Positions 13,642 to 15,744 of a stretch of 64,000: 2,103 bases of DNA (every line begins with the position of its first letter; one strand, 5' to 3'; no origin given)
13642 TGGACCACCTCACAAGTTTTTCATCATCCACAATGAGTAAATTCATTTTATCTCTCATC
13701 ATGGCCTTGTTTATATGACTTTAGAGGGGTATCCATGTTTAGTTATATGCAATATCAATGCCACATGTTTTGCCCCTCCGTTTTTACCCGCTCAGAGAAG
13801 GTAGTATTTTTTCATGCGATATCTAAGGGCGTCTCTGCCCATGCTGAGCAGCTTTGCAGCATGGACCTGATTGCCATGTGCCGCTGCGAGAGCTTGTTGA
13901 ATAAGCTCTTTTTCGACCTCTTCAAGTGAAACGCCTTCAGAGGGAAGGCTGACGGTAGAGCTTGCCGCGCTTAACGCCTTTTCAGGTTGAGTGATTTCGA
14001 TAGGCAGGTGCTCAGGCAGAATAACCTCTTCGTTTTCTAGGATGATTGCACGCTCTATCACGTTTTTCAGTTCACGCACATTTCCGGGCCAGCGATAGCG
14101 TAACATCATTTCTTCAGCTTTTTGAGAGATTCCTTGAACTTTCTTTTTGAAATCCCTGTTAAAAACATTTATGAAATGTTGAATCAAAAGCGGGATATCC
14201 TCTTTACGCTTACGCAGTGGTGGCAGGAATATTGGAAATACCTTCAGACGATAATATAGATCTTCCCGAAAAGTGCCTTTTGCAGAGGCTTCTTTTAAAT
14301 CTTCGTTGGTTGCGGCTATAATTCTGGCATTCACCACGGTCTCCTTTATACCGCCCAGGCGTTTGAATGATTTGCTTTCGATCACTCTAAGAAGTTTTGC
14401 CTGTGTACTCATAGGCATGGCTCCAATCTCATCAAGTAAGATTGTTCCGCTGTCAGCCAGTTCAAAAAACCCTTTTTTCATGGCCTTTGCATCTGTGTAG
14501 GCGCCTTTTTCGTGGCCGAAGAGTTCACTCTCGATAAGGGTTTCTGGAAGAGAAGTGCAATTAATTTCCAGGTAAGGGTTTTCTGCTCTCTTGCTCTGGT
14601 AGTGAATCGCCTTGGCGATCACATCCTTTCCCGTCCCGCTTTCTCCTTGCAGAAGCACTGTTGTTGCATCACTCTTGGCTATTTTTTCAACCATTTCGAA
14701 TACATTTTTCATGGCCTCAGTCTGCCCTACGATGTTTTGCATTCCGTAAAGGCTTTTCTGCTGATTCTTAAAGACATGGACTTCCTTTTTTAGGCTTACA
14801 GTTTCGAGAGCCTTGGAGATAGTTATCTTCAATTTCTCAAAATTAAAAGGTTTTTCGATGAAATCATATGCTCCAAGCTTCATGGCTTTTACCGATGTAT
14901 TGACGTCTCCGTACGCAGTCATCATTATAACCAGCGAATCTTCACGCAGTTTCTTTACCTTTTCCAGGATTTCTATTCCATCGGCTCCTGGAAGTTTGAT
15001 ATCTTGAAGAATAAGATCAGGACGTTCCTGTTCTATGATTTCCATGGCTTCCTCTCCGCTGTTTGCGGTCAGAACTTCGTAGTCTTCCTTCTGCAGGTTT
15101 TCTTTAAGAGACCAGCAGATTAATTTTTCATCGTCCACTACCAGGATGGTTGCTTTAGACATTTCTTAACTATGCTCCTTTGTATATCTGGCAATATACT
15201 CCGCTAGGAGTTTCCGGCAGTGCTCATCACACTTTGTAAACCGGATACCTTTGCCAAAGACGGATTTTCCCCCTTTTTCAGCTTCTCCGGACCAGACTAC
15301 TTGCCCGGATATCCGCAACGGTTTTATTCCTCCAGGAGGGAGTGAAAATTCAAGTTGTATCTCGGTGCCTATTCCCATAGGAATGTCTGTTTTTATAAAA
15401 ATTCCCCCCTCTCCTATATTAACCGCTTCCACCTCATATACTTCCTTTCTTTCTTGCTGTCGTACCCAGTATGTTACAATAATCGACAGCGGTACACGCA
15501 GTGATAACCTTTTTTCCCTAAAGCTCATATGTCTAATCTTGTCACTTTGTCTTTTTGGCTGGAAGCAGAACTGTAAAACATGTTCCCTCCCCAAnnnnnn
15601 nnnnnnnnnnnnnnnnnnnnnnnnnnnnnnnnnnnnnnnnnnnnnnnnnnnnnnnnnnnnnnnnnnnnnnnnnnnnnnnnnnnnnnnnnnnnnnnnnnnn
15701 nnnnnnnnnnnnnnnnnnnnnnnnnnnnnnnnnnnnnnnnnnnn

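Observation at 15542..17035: Histidine kinase with a c-type heme-binding motif (CxxCH) in its periplasmic sensor domain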

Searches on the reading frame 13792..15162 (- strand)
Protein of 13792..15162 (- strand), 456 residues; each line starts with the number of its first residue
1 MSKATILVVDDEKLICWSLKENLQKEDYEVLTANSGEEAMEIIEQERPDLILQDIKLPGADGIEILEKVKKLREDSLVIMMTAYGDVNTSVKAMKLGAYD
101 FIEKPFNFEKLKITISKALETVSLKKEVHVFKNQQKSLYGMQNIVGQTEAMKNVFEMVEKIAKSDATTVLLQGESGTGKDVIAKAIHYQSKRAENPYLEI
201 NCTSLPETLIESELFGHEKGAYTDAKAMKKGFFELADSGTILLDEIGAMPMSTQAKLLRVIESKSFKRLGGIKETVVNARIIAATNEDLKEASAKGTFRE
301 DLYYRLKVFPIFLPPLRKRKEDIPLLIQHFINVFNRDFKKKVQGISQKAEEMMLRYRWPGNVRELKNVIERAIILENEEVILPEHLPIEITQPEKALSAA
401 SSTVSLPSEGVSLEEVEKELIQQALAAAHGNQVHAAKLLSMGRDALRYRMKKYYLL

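Call 3: search_protein_families(library=pfam, proteins=[window:13792-15162:-], max_evalue=0.01)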
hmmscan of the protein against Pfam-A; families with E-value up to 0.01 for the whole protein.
window:13792-15162:- (456 aa): 13 families
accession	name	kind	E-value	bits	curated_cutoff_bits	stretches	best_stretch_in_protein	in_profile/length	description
PF00158.32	Sigma54_activat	-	9e-68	227.6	20.2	1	144-311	1-167/168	Sigma-54 interaction domain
PF00072.30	Response_reg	-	6.7e-31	107.2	30.2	1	6-114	1-109/111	Response regulator receiver domain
PF25601.1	AAA_lid_14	-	5.8e-30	103.4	27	1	317-398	1-82/87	AAA+ ATPase lid domain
PF14532.12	Sigma54_activ_2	-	3e-17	63.6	25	1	145-316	1-138/138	Sigma-54 interaction domain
PF02954.25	HTH_8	-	9.4e-16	57.7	22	1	412-453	1-42/42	Bacterial regulatory protein, Fis family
PF07728.20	AAA_5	-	1.1e-07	32.4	22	1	169-288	2-124/139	AAA domain (dynein-related subfamily)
PF00004.35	AAA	-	8.4e-06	26.7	21.2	1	169-287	1-110/131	ATPase family associated with various cellular activities (AAA)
PF00493.29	MCM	-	4.2e-05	23.2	23.3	1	159-291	45-177/224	MCM P-loop domain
PF13191.12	AAA_16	-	0.00074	20.5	32.6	1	144-217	2-81/167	AAA ATPase domain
PF07724.20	AAA_2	-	0.00074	20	27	1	167-296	4-134/166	AAA domain (Cdc48 subfamily)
PF06068.19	TIP49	-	0.0012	18.5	23.8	1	134-202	16-85/347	TIP49 P-loop domain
PF05673.19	DUF815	-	0.0014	18.3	23.8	1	139-199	25-86/249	Protein of unknown function (DUF815)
PF01078.27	Mg_chelatase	-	0.0025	17.7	20.3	0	141-187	2-43/207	Magnesium chelatase, subunit ChlI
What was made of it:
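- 13792..15162 (-): NtrC/AtoC-type response regulator and sigma-54 enhancer-binding protein (REC / AAA+ / HTH_8): the likely cognate partner. Pfam Sigma54_activat 9e-68, Response_reg 7e-31, HTH_8 9e-16 (call 3).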

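Call 7: search_protein_families(library=ncbifam, proteins=[window:13792-15162:-], max_evalue=0.01)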
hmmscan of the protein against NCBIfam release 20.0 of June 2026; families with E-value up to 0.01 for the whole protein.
window:13792-15162:- (456 aa): 129 families (the best 25 are shown)
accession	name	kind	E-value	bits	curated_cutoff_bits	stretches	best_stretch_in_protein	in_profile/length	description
NF008469.0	PRK11361.1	equivalog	9.6e-142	472.9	714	1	3-453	4-454/461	acetoacetate metabolism transcriptional regulator AtoC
TIGR01818.1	ntrC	equivalog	7.6e-128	427.2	558.6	1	6-452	1-462/463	nitrogen regulation protein NR(I)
TIGR02915.1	PEP_resp_reg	equivalog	3e-121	405.4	502.6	1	6-454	1-443/445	PEP-CTERM-box response regulator transcription factor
NF051870.1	NAssimRespRegNtrX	equivalog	7.4e-115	384.4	600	1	5-452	3-449/452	nitrogen assimilation response regulator NtrX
NF041946.1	LuxO_transreg_Vib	equivalog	8.2e-111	371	800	1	10-449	3-456/463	quorum-sensing sigma-54 dependent transcriptional regulator LuxO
NF007689.0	PRK10365.1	equivalog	1e-109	367.3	760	1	3-448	5-437/441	sigma-54-dependent response regulator transcription factor ZraR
NF008176.1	PRK10923.1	equivalog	1.6e-107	360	620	1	1-451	1-464/469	nitrogen regulation protein NR(I)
NF041552.1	TF_PrdR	equivalog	1e-105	354.3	795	1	110-453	239-576/577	sigma-54 dependent transcriptional regulator PrdR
TIGR01817.1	nifA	equivalog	3.6e-105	352.7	528.85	1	131-433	185-507/534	nif-specific transcriptional activator NifA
NF011695.0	PRK15115.1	equivalog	2.3e-98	329.9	763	1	3-443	6-426/445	two-component system response regulator GlrR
NF049963.1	RespRegFlgRCampy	domain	3.3e-98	329.3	750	1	6-455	3-429/429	fla regulon two-component system response regulator FlgR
NF038308.1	RNA_repair_RtcR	equivalog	2.6e-96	323.6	650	1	85-453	121-516/530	RNA repair transcriptional activator RtcR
NF041906.1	V4R_TF_MobR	exception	8.5e-96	321.6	999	1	120-453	213-544/544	phenol degradation transcriptional regulator MobR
NF003451.0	PRK05022.1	equivalog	3.4e-95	319.7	476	1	118-451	167-506/512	nitric oxide reductase transcriptional regulator NorR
NF050807.1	TransRegFlbDCaul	equivalog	1.8e-93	313.9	750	1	29-453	26-438/454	sigma-54-dependent transcriptional regulator FlbD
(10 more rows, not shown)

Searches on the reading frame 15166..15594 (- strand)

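Call 3: search_protein_families(library=pfam, proteins=[window:15166-15594:-], max_evalue=0.01)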
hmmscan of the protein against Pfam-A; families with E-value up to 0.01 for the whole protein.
window:15166-15594:- (142 aa): 1 family
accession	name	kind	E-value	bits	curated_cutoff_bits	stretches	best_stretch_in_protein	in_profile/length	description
PF07238.19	PilZ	-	9e-12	45.7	22.5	1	28-135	2-101/102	PilZ domain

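Call 7: search_protein_families(library=ncbifam, proteins=[window:15166-15594:-], max_evalue=0.01)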
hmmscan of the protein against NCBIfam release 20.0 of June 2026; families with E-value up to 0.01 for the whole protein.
window:15166-15594:- (142 aa): 1 family
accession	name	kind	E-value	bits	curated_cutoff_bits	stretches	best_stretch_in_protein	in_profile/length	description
TIGR02266.1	gmx_TIGR02266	paralog_domain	4.8e-17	61.9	68.7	1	33-134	1-95/96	TIGR02266 family protein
